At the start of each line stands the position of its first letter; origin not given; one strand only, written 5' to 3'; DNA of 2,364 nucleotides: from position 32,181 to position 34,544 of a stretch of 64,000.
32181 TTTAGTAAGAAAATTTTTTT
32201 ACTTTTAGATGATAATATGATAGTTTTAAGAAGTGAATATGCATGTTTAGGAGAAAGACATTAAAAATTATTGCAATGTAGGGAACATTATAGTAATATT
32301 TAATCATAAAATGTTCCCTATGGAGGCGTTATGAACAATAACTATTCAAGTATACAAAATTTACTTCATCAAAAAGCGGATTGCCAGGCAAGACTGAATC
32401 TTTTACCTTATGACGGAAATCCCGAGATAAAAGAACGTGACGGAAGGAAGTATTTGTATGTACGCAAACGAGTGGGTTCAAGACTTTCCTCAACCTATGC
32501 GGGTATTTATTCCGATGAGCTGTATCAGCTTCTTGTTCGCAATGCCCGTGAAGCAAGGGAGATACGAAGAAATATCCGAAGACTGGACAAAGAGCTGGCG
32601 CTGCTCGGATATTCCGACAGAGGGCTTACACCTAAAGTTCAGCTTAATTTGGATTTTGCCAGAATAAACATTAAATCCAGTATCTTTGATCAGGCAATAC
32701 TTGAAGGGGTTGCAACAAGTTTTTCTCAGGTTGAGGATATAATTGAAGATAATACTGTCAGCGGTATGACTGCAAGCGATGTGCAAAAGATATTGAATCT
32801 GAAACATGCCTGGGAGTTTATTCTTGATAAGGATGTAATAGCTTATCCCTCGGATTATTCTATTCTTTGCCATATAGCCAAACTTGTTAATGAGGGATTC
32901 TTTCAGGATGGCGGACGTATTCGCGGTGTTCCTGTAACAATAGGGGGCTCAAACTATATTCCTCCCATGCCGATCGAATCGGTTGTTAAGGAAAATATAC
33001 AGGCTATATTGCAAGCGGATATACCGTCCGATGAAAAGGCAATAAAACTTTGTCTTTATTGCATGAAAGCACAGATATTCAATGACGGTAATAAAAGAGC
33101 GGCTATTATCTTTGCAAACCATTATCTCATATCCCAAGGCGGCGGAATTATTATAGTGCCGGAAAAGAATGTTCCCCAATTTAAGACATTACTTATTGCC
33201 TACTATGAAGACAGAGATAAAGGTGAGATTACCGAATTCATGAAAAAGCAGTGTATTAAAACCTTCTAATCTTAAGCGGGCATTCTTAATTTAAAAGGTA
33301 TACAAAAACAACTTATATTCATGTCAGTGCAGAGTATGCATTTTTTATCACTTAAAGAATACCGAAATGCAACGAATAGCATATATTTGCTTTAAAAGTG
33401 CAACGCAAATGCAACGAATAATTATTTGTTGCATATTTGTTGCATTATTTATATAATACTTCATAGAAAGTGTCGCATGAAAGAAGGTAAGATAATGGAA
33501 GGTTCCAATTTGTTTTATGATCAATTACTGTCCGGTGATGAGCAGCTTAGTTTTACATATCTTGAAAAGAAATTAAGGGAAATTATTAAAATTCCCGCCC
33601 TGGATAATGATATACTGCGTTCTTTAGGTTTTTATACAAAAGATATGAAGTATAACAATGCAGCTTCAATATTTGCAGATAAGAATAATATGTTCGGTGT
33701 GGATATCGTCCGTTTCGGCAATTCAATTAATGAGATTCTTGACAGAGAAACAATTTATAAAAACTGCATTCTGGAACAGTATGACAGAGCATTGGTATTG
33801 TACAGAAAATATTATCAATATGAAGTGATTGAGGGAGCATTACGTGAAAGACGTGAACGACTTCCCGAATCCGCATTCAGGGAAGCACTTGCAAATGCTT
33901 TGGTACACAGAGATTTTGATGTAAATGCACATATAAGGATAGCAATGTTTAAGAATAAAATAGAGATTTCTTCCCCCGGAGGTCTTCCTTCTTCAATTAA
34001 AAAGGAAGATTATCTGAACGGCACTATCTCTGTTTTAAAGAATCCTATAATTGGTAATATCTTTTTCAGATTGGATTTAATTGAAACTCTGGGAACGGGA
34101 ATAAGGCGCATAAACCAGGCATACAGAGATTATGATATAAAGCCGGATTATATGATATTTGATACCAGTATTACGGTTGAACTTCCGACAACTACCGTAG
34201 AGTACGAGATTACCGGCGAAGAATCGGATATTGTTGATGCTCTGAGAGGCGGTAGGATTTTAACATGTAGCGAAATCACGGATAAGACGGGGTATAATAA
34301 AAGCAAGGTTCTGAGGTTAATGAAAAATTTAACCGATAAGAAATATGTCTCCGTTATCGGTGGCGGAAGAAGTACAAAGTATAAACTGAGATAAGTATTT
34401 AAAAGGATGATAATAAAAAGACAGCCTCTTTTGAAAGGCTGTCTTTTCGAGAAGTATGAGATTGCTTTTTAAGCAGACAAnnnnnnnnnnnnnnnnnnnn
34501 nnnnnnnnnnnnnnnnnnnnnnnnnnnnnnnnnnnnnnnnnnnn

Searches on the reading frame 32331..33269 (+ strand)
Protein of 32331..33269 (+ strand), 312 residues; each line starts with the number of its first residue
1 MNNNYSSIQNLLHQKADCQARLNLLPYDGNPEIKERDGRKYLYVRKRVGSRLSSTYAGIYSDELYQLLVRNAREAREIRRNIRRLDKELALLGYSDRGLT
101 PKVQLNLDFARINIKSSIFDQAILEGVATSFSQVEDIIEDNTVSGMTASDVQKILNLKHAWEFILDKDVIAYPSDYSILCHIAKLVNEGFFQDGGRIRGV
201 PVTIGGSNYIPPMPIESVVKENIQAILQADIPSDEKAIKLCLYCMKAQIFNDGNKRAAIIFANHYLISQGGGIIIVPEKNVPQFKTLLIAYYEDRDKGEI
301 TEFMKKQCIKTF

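Call 73: search_protein_families(library=pfam, proteins=[window:32331-33269:+], max_evalue=0.0001)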
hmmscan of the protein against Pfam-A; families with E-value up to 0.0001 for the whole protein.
window:32331-33269:+ (312 aa): 1 family
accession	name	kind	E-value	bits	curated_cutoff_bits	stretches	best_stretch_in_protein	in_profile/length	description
PF02661.23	Fic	-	4.2e-07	31.1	24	1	176-266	4-93/93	Fic/DOC family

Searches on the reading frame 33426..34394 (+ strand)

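Call 73: search_protein_families(library=pfam, proteins=[window:33426-34394:+], max_evalue=0.0001)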
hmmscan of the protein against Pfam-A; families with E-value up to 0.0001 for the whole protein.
window:33426-34394:+ (322 aa): 1 family
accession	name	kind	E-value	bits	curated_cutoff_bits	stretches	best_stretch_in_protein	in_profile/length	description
PF13749.12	HATPase_c_4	-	2.6e-17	63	26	1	168-248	2-84/89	Putative ATP-dependent DNA helicase recG C-terminal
